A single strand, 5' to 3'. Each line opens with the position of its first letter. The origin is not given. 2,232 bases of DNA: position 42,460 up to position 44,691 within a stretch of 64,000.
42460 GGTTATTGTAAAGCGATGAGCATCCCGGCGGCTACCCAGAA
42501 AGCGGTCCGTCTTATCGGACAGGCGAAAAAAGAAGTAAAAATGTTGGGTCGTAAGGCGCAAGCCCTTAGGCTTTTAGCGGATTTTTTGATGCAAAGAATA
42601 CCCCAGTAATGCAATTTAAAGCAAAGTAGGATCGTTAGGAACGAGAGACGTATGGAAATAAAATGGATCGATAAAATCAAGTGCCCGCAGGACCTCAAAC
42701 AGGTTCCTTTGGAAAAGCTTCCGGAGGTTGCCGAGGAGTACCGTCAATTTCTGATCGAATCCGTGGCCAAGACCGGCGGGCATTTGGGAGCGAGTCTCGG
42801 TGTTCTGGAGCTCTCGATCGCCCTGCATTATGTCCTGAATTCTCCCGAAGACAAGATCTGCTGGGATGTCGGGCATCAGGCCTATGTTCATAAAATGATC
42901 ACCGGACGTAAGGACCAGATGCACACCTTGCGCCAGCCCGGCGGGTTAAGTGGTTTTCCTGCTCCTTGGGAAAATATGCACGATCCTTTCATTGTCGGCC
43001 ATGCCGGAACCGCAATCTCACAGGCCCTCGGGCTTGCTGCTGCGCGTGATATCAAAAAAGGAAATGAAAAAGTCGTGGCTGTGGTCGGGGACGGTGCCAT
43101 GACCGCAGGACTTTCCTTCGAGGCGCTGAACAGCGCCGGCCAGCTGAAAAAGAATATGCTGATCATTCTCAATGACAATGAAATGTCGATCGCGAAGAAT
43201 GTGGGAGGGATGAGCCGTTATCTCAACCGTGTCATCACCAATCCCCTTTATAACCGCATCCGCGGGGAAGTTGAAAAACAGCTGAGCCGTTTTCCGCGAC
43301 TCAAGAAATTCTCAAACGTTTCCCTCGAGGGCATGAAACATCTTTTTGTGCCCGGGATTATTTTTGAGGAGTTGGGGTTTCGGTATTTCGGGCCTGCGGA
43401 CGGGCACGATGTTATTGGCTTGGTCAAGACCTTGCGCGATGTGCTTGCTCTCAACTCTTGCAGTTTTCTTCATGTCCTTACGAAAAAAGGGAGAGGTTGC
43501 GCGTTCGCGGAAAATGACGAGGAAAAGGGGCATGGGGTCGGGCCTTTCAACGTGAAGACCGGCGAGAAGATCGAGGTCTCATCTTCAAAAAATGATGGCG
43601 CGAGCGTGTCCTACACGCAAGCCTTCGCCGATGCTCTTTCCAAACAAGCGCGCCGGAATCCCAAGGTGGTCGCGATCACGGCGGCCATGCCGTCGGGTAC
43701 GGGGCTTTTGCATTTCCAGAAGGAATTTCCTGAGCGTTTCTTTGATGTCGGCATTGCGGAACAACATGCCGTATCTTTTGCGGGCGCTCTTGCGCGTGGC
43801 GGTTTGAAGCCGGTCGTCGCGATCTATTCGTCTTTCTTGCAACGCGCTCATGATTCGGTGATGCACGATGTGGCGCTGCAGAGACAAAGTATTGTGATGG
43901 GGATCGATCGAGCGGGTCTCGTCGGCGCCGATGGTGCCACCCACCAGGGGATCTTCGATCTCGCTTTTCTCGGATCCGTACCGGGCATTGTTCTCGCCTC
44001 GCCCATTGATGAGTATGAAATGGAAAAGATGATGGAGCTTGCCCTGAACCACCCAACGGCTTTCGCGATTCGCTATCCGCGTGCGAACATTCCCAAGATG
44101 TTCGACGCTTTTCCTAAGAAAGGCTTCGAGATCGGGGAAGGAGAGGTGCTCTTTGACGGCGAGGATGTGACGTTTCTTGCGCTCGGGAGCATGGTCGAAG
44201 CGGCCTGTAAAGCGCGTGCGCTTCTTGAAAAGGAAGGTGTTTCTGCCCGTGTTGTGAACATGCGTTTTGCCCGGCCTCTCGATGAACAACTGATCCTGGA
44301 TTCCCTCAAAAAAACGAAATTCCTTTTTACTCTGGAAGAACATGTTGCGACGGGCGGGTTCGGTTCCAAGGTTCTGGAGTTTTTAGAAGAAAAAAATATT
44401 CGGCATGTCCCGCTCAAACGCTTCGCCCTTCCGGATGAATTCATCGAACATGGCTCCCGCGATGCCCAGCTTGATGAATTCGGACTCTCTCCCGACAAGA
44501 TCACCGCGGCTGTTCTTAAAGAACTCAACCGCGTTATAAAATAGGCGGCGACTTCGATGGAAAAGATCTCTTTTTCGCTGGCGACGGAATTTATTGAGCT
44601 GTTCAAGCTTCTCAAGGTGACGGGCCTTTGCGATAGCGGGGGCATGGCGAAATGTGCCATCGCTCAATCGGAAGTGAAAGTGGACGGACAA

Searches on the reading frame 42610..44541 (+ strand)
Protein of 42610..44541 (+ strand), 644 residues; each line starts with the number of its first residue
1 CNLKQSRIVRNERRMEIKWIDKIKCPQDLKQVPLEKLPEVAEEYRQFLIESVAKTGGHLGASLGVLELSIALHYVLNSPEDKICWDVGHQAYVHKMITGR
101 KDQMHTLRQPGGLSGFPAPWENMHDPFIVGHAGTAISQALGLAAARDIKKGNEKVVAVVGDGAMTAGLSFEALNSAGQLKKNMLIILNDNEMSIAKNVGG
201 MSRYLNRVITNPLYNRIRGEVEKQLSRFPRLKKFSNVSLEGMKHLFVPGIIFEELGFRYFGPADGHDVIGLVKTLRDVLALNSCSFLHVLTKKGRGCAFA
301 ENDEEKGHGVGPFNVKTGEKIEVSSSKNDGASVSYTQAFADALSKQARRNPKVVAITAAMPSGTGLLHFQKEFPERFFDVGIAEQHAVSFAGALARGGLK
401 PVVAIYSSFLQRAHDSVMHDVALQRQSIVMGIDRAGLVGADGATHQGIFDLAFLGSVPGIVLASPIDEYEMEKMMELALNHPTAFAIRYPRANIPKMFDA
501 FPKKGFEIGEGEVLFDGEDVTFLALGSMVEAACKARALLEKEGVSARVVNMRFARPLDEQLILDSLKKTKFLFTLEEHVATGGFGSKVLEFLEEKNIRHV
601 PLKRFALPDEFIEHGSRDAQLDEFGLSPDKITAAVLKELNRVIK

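Call 75: search_protein_families(library=pfam, proteins=[window:42610-44541:+], max_evalue=0.00001)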
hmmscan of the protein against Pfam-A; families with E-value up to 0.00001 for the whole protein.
window:42610-44541:+ (644 aa): 5 families
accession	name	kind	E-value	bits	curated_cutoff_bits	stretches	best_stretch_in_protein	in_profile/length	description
PF13292.11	DXP_synthase_N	-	2.6e-111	371.8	21.2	1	21-291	2-274/274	1-deoxy-D-xylulose-5-phosphate synthase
PF02779.29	Transket_pyr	-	3.5e-42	144.4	27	1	332-495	2-173/174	Transketolase, pyrimidine binding domain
PF02780.25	Transketolase_C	-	1.1e-34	119.4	25.9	1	509-631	1-124/124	Transketolase, C-terminal domain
PF02775.26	TPP_enzyme_C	-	1e-06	29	21.9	1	122-192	20-84/151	Thiamine pyrophosphate enzyme, C-terminal TPP binding domain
PF22613.1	Transketolase_C_1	-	4.2e-06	27.4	27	0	517-564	11-55/113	Transketolase-like TK C-terminal domain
